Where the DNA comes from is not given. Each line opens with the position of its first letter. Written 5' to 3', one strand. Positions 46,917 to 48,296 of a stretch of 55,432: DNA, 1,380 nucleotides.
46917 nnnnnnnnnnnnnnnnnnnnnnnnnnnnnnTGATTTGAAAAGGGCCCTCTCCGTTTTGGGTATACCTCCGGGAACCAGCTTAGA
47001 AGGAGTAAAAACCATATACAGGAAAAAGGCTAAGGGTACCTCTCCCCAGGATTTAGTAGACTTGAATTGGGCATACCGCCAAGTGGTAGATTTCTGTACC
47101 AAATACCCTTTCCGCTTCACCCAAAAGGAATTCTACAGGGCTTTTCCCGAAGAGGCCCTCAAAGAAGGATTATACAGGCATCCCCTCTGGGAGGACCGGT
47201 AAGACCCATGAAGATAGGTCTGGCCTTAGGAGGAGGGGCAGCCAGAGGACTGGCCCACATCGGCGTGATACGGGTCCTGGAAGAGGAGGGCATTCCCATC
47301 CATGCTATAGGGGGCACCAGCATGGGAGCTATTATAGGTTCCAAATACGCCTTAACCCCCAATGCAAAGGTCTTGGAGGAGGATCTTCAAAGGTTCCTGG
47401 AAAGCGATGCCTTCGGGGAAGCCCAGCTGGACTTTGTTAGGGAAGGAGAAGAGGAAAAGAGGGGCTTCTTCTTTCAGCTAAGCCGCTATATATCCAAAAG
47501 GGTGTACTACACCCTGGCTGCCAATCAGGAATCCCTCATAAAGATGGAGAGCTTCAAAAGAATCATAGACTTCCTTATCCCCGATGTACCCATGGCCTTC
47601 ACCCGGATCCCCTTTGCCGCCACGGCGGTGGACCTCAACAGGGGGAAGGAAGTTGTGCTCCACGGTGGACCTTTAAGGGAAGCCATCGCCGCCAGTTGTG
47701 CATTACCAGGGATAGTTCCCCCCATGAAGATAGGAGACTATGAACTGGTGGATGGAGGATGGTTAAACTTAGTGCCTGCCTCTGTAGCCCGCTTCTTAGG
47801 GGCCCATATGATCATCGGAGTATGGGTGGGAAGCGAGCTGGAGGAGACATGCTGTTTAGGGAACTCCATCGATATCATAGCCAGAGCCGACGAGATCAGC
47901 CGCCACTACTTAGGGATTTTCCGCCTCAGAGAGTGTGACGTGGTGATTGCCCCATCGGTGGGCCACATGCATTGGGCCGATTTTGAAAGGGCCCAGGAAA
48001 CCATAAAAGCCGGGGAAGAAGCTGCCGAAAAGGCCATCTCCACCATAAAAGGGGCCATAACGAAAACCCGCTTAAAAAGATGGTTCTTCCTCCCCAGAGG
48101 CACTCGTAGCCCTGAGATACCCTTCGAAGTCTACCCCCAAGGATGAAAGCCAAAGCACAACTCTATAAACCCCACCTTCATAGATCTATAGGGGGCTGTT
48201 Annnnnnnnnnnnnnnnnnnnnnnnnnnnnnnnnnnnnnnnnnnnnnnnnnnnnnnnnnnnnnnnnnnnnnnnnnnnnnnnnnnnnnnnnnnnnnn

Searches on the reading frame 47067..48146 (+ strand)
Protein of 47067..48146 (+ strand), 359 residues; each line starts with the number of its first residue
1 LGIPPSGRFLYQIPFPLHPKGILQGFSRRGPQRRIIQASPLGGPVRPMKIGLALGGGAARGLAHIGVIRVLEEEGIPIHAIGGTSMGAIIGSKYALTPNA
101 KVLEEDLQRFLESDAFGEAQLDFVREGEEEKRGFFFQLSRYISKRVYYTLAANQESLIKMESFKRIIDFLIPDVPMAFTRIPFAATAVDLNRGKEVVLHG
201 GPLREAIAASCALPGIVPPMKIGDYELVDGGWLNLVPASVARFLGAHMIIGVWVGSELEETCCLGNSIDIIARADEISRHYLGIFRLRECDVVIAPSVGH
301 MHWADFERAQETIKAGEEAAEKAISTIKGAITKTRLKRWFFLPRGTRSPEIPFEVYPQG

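Call 74: search_protein_families(library=pfam, proteins=[window:47067-48146:+], max_evalue=0.00001)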
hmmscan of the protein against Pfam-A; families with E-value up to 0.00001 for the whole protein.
window:47067-48146:+ (359 aa): 1 family
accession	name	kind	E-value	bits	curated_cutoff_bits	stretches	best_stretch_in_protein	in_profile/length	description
PF01734.28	Patatin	-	1.3e-27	97.6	27.7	1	52-241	1-190/191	Patatin-like phospholipase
